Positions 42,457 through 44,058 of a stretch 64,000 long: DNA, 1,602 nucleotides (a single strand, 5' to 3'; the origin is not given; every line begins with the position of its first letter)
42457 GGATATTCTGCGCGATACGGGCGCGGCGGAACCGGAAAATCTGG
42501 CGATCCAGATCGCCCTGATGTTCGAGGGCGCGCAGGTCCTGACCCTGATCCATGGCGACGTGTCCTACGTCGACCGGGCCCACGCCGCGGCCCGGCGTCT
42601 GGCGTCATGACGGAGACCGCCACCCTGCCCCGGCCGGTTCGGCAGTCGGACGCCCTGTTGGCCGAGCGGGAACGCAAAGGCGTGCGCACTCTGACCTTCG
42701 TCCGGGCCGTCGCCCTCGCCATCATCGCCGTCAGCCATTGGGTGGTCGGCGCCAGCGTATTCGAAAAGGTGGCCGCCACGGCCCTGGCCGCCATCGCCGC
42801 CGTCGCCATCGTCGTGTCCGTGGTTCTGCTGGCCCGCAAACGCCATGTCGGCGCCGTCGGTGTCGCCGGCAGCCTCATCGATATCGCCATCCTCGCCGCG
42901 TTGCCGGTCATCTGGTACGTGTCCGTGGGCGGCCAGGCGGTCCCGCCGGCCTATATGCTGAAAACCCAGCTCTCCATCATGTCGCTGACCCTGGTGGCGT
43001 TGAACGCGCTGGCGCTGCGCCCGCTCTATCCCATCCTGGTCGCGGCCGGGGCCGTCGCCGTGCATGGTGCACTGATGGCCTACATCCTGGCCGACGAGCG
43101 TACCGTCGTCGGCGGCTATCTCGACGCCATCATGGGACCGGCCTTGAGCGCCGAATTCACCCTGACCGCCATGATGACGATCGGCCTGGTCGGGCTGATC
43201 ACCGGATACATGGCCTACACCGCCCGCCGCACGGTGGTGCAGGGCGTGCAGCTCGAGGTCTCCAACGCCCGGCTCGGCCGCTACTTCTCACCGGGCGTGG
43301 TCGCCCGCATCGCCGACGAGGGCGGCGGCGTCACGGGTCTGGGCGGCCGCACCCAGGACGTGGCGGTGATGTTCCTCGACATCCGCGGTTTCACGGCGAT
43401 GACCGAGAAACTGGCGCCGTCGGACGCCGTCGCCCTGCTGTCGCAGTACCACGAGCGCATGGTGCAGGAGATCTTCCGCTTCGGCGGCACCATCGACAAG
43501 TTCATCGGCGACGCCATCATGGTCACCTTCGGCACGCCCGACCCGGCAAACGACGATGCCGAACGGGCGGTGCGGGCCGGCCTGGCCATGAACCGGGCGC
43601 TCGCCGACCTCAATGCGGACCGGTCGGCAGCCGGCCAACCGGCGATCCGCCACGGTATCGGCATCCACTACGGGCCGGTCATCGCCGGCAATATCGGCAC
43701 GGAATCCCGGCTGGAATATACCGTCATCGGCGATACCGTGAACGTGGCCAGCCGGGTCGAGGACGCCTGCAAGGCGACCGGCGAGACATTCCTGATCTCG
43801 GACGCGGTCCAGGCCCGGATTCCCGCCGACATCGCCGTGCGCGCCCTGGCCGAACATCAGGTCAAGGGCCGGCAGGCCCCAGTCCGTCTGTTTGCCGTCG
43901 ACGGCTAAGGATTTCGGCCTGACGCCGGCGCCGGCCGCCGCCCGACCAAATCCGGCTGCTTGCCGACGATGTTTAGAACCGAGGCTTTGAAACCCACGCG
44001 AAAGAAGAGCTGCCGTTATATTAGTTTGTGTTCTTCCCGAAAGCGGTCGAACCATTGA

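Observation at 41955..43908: TetR regulator translationally coupled to a membrane adenylate cyclase, behind a perfect 16-bp palindrome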

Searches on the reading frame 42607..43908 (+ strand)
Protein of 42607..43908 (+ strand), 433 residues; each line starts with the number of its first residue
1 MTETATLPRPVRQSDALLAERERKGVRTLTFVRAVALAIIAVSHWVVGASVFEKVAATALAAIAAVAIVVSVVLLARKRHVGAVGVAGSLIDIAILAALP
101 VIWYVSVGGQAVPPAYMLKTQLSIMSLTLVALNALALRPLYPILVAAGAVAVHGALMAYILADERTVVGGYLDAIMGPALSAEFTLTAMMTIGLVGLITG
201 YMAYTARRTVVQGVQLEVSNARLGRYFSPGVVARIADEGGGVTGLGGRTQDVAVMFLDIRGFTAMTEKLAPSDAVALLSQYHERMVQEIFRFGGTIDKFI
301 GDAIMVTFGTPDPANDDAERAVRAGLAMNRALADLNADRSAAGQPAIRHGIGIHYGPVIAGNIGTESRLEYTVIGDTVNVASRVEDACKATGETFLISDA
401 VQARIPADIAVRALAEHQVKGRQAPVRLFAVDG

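Call 3: search_protein_families(library=pfam, proteins=[window:42607-43908:+])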
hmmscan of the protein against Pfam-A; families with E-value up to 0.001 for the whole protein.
window:42607-43908:+ (433 aa): 1 family
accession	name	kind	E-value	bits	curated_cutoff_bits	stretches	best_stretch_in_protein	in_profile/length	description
PF00211.25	Guanylate_cyc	-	7.4e-26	91.3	21.9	1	248-424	5-175/183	Adenylate and Guanylate cyclase catalytic domain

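Call 8: find_homologous_proteins(query=window:42607-43908:+)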
Query window:42607-43908:+ (433 aa): 1878 proteins with E <= 0.001 among 8000 candidates; the best 120 are listed.
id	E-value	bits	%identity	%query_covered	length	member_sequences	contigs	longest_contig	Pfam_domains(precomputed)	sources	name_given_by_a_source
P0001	4.2e-267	904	100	100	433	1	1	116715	PF00211.26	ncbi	-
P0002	3.3e-179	614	66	100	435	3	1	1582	PF00211.26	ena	-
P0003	4.3e-179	614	65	100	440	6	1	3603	PF00211.26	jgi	-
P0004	2.3e-178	612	67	100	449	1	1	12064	PF00211.26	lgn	-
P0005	7.8e-177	607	67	98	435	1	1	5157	PF00211.26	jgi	jgi:adenylate cyclase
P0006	3.1e-176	605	65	100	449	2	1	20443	PF00211.26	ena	-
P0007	3.2e-176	605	66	98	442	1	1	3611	PF00211.26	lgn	-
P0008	3.5e-176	604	67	98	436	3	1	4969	PF00211.26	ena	-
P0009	1.3e-174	599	67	100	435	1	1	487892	PF00211.26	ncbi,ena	-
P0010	1.5e-174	599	65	100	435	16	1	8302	PF00211.26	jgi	jgi:adenylate cyclase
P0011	1.9e-173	595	64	97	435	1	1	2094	PF00211.26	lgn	-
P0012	1.9e-173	595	65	98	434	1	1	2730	PF00211.26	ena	-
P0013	3.6e-173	595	63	100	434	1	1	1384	PF00211.26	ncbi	-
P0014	5.6e-173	594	65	98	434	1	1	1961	PF00211.26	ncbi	-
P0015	2.9e-172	592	65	97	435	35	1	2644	PF00211.26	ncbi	-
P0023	7.1e-171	587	66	98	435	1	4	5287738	PF00211.26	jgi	-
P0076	2.9e-151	522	58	97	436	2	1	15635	PF00211.26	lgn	-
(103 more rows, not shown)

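Call 11: find_related_loci(query=A1, collection=genome_contigs, flank=4000)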
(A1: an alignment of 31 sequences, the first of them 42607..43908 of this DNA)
Query A1 (433 aa) in genome_contigs; peptide patterns used: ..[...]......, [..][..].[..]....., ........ (x = any residue, [..] = any of these).
600 stretches matched a pattern (row limit reached: there are more); 598 encode a relative of the query (tblastn E <= 1e-3); the best 80 are kept; 80 distinct loci.
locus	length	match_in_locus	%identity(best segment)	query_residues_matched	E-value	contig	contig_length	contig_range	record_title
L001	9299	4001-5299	37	1-431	4e-106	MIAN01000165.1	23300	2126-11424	MAG: Spirochaetes bacterium GWB1_27_13 gwb1_scaffold_4769, whole genome shotgun sequence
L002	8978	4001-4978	48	103-432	2e-92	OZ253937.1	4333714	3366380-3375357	MAG: Alphaproteobacteria bacterium isolate 26bd64c0-0f2d-4e52-a063-61ff611ccdf2 genome assembly, chromosome: 1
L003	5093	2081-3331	44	17-432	2e-91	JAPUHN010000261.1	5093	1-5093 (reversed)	MAG: Alphaproteobacteria bacterium isolate KW1-S08_12 KW1-S08_12_cg261, whole genome shotgun sequence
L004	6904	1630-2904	39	11-432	4e-89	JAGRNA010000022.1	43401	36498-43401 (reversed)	MAG: Leptospiraceae bacterium isolate HKST-UBA05 2015-01-06_1_(paired)_contig_17979, whole genome shotgun sequence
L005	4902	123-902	50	172-431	9e-85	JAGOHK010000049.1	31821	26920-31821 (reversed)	MAG: Leptospiraceae bacterium isolate Go_SlAct_bin_98 Go_SlAct_4513_length_31821_cov_13.230391, whole genome shotgun seq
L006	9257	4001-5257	38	15-430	1e-64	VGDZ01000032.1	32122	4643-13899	MAG: Alphaproteobacteria bacterium isolate M_DeepCast_65m_m2_129 M_DeepCast_65m_m2_129_Ga0194120_10002421, whole genome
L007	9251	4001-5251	36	17-431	9e-60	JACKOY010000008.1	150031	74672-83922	MAG: Spirochaetales bacterium isolate HK-STAS-SPIR-1 HK-STAS-SPIR-1_8, whole genome shotgun sequence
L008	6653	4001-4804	46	163-426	6e-57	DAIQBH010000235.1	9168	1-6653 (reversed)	MAG TPA_asm: Thermodesulfobacteriota bacterium isolate CTOTU27636 NODE_2829_length_9168_cov_6.551191, whole genome shotg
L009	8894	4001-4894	40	154-433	1e-56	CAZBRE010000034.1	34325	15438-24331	MAG TPA_asm: uncultured Alphaproteobacteria bacterium isolate binchicken_co262_60 genome assembly, contig: NODE_1097_len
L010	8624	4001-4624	50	221-431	1e-55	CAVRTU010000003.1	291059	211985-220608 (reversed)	MAG: uncultured Gemmatimonadales bacterium isolate MFD02809.bin.4.106 genome assembly, contig: contig_149425, whole geno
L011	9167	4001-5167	34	18-429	2e-53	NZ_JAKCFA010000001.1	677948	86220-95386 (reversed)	Myxococcus qinghaiensis strain QH3KD-4-1 gnl_ICJDIIDJ_1, whole genome shotgun sequence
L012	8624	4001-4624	48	221-431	6e-53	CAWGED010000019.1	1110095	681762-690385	MAG: uncultured Gemmatimonadales bacterium isolate MFD02199.bin.2.180 genome assembly, contig: contig_8825, whole genome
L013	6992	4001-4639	47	215-429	9e-53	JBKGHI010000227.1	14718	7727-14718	Myxococcus sp. 1LA NODE_227_length_14718_cov_91.565164, whole genome shotgun sequence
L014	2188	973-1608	45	212-429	6e-53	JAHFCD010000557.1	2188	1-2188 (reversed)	MAG: Elusimicrobia bacterium isolate nzgw213 NODE_107247_length_2189_cov_1.661509, whole genome shotgun sequence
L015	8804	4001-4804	37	166-431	3e-52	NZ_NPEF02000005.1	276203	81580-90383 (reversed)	Leptospira ellisii strain ATI7-C-A5 contig_0005, whole genome shotgun sequence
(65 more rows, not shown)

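Call 12: find_encoding_contigs(protein=P0001, flank=3000, max_places=2)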
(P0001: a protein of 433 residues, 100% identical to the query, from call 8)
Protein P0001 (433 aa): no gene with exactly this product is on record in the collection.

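Call 13: find_encoding_contigs(protein=P0009, flank=5000, max_places=2)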
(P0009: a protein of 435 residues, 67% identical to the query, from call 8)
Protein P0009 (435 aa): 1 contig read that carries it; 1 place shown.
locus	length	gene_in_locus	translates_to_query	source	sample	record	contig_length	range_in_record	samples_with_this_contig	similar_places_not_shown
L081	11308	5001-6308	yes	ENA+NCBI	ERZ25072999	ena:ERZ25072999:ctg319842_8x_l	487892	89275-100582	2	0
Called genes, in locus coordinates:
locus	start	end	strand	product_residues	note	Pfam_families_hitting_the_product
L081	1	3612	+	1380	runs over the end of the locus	-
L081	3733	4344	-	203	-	PF01810:LysE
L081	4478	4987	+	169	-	-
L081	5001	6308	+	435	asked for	PF00211:Guanylate_cyc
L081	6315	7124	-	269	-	PF20629:GD_AH_C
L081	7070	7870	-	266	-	PF08666:SAF, PF04295:GD_AH_second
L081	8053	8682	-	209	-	PF13489:Methyltransf_23 (weak), PF01209:Ubie_methyltran, PF13847:Methyltransf_31, PF08241:Methyltransf_11, PF08242:Methyltransf_12, PF13649:Methyltransf_25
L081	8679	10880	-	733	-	PF19335:HMBD, PF12710:HAD (faint), PF00122:E1-E2_ATPase, PF00702:Hydrolase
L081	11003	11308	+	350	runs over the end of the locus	PF02885:Glycos_trans_3N, PF00591:Glycos_transf_3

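Call 14: find_encoding_contigs(protein=P0076, flank=5000, max_places=2)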
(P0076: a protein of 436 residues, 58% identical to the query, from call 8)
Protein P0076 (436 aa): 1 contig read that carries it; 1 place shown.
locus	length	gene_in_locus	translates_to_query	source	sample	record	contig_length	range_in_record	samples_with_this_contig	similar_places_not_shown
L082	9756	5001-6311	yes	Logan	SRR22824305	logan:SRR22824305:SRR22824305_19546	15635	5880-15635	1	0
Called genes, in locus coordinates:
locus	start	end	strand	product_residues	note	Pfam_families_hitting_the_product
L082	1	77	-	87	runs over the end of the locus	PF06233:Usg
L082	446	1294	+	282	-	PF01261:AP_endonuc_2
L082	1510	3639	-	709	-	PF00990:GGDEF, PF00563:EAL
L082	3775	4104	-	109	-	-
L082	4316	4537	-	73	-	-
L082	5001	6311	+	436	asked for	PF00211:Guanylate_cyc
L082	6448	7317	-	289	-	PF03567:Sulfotransfer_2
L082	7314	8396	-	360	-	PF13489:Methyltransf_23, PF13847:Methyltransf_31 (faint), PF08241:Methyltransf_11, PF08242:Methyltransf_12, PF13649:Methyltransf_25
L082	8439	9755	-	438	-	?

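Call 15: find_encoding_contigs(protein=P0004, flank=5000, max_places=2)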
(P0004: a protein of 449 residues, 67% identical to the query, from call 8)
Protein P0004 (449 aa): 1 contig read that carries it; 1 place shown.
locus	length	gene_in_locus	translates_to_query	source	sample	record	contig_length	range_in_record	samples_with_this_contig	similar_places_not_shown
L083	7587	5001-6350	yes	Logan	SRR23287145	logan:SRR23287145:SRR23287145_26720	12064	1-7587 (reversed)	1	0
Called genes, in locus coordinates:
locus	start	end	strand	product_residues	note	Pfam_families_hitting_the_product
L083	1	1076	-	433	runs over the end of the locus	PF00465:Fe-ADH, PF13685:Fe-ADH_2, PF25137:ADH_Fe_C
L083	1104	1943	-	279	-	PF03328:HpcH_HpaI, PF15617:C-C_Bond_Lyase (weak)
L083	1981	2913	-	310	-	PF00248:Aldo_ket_red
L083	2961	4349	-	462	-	PF01565:FAD_binding_4, PF02913:FAD-oxidase_C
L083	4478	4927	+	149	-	PF02639:DUF188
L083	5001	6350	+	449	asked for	PF00211:Guanylate_cyc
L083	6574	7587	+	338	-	?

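Call 16: find_encoding_contigs(protein=P0006, flank=5000, max_places=2)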
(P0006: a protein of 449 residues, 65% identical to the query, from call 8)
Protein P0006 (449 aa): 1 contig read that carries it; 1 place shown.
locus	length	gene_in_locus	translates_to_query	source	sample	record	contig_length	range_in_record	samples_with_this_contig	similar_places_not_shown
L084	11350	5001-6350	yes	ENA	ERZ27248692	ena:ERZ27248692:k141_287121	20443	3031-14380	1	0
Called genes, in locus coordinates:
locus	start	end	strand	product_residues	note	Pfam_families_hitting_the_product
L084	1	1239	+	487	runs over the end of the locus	-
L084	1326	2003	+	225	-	PF00072:Response_reg, PF00486:Trans_reg_C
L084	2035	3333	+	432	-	PF00672:HAMP, PF00512:HisKA (weak), PF02518:HATPase_c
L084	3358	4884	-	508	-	PF07364:DUF1485, PF07171:MlrC_C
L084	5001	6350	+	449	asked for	PF00211:Guanylate_cyc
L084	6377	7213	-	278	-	PF05721:PhyH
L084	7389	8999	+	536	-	PF00501:AMP-binding, PF13193:AMP-binding_C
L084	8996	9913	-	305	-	PF00126:HTH_1, PF03466:LysR_substrate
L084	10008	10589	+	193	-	PF06821:Ser_hydrolase, PF12697:Abhydrolase_6 (faint)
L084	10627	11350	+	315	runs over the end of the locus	PF00291:PALP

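Call 17: find_encoding_contigs(protein=P0023, flank=5000, max_places=2)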
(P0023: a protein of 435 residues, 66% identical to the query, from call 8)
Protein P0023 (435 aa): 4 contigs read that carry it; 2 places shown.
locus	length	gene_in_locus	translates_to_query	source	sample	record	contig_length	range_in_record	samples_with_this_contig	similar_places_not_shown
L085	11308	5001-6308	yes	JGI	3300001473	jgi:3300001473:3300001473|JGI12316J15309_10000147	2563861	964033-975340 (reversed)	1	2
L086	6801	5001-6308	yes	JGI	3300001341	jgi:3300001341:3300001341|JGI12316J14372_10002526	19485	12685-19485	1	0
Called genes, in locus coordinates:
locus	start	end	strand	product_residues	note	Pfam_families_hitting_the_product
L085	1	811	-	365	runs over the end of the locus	PF03576:Peptidase_S58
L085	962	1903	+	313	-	-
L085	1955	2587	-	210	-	PF02798:GST_N, PF13417:GST_N_3, PF13409:GST_N_2, PF00043:GST_C, PF13410:GST_C_2, PF14497:GST_C_3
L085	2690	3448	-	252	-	PF00753:Lactamase_B, PF19583:ODP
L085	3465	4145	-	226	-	-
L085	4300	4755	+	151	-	PF00583:Acetyltransf_1, PF13673:Acetyltransf_10, PF08445:FR47 (weak), PF13508:Acetyltransf_7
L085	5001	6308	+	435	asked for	PF00211:Guanylate_cyc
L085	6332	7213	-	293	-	PF00126:HTH_1, PF03466:LysR_substrate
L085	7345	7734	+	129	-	PF07883:Cupin_2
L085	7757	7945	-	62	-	-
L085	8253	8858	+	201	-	-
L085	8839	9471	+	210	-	-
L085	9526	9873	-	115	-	PF04828:GFA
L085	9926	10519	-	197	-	PF21176:RecR_HhH, PF02132:RecR_ZnF (weak), PF01751:Toprim, PF13662:Toprim_4, PF21175:RecR_C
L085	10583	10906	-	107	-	PF02575:YbaB_DNA_bd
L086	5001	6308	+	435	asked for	PF00211:Guanylate_cyc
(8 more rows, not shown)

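Call 37: search_protein_families(library=ncbifam, proteins=[window:42607-43908:+])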
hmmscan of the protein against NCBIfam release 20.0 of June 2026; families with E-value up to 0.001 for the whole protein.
window:42607-43908:+ (433 aa): 1 family
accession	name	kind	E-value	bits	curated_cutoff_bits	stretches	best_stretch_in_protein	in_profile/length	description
TIGR03903.1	TOMM_kin_cyc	equivalog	1.4e-12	46.3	705.75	1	274-408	313-439/1267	TOMM system kinase/cyclase fusion protein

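Call 39: search_solved_structures(query=window:42607-43908:+, max_evalue=1e-10)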
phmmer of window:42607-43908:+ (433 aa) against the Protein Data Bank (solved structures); distinct sequences matched with E-value up to 1e-10: 35.
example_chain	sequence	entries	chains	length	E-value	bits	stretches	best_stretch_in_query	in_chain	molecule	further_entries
6fht_A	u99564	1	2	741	2.4e-35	125.9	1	219-431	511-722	Bacteriophytochrome,Adenylate cyclase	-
2w01_A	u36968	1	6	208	3e-33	119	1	243-431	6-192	ADENYLATE CYCLASE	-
3r5g_A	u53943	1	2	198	4.2e-29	105.4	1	250-431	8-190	CyaB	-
1wc1_A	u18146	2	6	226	1.7e-24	90.2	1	226-427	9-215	ADENYLATE CYCLASE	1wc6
1wc0_A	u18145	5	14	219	1.8e-23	86.8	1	252-427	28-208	ADENYLATE CYCLASE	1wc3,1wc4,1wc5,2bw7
5mbj_A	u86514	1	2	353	6.9e-23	84.9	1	225-431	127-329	Beta subunit of photoactivated adenylyl cyclase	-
5m27_A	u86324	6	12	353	7.5e-23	84.8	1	226-431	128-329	Beta subunit of photoactivated adenylyl cyclase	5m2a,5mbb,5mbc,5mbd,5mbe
5mbk_A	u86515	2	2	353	7.5e-23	84.8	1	226-431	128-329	Beta subunit of photoactivated adenylyl cyclase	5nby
5mbg_A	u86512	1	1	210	1e-22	84.4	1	253-431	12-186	Beta subunit of photoactivated adenylyl cyclase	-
5x4t_A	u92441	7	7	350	2.8e-22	82.9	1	217-432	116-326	Photoactivated adenylyl cyclase | Family 3 adenylate cyclase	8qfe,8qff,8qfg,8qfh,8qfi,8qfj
9f1z_A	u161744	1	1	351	2.9e-22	82.9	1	217-432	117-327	Family 3 adenylate cyclase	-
5x4u_A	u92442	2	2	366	3.2e-22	82.7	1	217-432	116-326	Photoactivated adenylyl cyclase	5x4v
4yus_A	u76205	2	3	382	3.6e-22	82.6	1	217-432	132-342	Family 3 adenylate cyclase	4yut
9f1w_A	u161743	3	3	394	3.9e-22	82.4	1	217-432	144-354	Family 3 adenylate cyclase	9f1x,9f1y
5mbh_A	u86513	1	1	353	6.8e-22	81.6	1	221-431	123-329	Beta subunit of photoactivated adenylyl cyclase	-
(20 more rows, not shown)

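Call 46: list_cluster_members(proteins=[P0001, P0121, P0009, P0201])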
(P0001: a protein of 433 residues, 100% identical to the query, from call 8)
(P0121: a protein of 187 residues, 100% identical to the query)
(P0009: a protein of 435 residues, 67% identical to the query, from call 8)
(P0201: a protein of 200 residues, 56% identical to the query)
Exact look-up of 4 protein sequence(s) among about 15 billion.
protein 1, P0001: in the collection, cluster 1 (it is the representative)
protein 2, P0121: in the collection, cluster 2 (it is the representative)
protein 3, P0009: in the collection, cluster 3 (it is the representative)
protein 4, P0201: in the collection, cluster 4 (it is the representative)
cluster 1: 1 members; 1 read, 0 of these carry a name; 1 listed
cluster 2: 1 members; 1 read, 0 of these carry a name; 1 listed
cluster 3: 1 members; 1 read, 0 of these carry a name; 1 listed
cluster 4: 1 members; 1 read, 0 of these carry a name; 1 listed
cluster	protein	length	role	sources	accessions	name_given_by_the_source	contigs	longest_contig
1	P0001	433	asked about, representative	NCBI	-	-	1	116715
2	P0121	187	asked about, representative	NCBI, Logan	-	-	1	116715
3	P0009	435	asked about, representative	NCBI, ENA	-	-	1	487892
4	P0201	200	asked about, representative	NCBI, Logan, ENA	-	-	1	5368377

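Call 64: search_dna_similar(query=window:42607-43908:+, collection=plasmids, mode=protein, max_rows=30, max_evalue=1e-30)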
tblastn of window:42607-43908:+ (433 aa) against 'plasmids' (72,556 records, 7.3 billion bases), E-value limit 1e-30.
Records with a match: 106; places in all: 119; records where one place covers at least 80% of the query: 14.
Best place of each record, by identity: <60% 106.
By first word of the organism name: Rhizobium 37; Sinorhizobium 26; Ensifer 15; Agrobacterium 9; Cupriavidus 4; Microvirga 4; Parasedimentitalea 2; Skermanella 1; Allorhizobium 1; Thalassobaculum 1; and 6 more.
By predicted mobility (MOB-suite, as given by PLSDB): non-mobilizable 49; conjugative 45; mobilizable 12.
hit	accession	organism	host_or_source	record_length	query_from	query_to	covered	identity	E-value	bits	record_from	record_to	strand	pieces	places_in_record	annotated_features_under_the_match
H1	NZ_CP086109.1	Skermanella mucosa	single cell,crude oil contaminated ...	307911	89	421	77%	36.7%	1e-35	147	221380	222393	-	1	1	adenylate/guanylate cyclase domain-containing protein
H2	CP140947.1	Sinorhizobium meliloti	Medicago lupulina,whole organism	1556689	84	433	81%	32.3%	4e-36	149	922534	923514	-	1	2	adenylate/guanylate cyclase domain-containing protein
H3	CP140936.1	Sinorhizobium meliloti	Medicago lupulina,whole organism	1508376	84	433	81%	32.0%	3e-36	149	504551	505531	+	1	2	adenylate/guanylate cyclase domain-containing protein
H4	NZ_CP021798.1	Sinorhizobium meliloti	Medicago sativa,Single Cell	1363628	84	433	81%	31.7%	7e-36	147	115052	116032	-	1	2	none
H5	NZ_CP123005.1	Sinorhizobium meliloti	Medicago sativa,cell culture,nodules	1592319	84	433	81%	31.7%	7e-36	147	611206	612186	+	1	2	none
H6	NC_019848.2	Sinorhizobium meliloti GR4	-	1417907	84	433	81%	31.7%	8e-36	147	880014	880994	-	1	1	record has no annotation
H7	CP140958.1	Sinorhizobium meliloti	Medicago lupulina,whole organism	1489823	96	433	78%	32.8%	4e-36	148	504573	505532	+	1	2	adenylate/guanylate cyclase domain-containing protein | hypothetical protein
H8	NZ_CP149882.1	Sinorhizobium medicae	Medicago sativa,Cell Culture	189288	84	433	81%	31.5%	6e-36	148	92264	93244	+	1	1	adenylate/guanylate cyclase domain-containing protein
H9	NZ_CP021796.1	Sinorhizobium meliloti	Medicago sativa,Single Cell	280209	84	433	81%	31.5%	9e-36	147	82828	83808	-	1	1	adenylate/guanylate cyclase domain-containing protein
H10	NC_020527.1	Sinorhizobium meliloti 2011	-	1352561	84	433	81%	31.5%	1e-35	147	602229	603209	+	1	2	none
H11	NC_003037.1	Sinorhizobium meliloti 1021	-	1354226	84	433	81%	31.5%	1e-35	147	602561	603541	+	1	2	none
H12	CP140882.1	Sinorhizobium meliloti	Medicago lupulina,whole organism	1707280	96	433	78%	32.6%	1e-35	147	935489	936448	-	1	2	adenylate/guanylate cyclase domain-containing protein | hypothetical protein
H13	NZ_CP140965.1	Sinorhizobium medicae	Medicago lupulina,whole organism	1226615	84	433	81%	31.2%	2e-35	146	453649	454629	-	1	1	record has no annotation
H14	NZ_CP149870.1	Sinorhizobium medicae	Melilotus albus,Cell Culture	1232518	84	433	81%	31.2%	2e-35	146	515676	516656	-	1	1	record has no annotation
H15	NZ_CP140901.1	Sinorhizobium medicae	Medicago lupulina,whole organism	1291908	84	433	81%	31.2%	2e-35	146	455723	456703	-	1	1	record has no annotation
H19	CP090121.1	Rhizobium leguminosarum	Trifolium ambiguum,Cell culture,Plant ...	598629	96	433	78%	31.2%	5e-38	154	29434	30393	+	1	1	adenylate/guanylate cyclase domain-containing protein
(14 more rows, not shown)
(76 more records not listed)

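Call 65: get_annotated_region(hit=H1, flank=2500)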
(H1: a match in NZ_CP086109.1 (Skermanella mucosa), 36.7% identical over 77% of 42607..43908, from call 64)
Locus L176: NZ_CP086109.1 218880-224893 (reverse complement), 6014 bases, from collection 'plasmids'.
description: Skermanella mucosa strain KEMB 2255-438 plasmid pSM-3, complete sequence
organism: Skermanella mucosa (NCBI taxid 1789672)
taxonomy: Bacteria; Pseudomonadota; Alphaproteobacteria; Rhodospirillales; Azospirillaceae; Skermanella; Skermanella mucosa
host: -; source: single cell,crude oil contaminated deserts; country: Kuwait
typing (MOB-suite, as given by PLSDB): non-mobilizable
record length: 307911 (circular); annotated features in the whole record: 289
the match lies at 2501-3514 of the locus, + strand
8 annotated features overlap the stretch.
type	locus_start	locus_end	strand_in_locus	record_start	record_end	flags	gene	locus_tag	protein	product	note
CDS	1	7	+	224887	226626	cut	-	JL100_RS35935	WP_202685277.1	adenylate/guanylate cyclase domain-containing protein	GO:0009190 - cyclic nucleotide biosynthetic process [Evidence IEA]; GO:0035556 - intracellular signal transduction ...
CDS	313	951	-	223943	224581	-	-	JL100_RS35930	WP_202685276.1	TerC family protein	-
CDS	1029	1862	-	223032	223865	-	-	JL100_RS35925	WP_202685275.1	3-keto-5-aminohexanoate cleavage protein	-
CDS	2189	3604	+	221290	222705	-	-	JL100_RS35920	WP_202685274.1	adenylate/guanylate cyclase domain-containing protein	-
CDS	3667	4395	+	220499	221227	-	-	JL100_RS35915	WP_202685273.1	hypothetical protein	-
CDS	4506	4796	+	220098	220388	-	-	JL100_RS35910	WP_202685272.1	hypothetical protein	-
CDS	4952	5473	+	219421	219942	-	-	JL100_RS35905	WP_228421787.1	DUF302 domain-containing protein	-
CDS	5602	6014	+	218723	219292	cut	-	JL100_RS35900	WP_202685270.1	sigma-70 family RNA polymerase sigma factor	GO:0006352 - DNA-templated transcription initiation [Evidence IEA]; GO:0006355 - regulation of DNA-templated ...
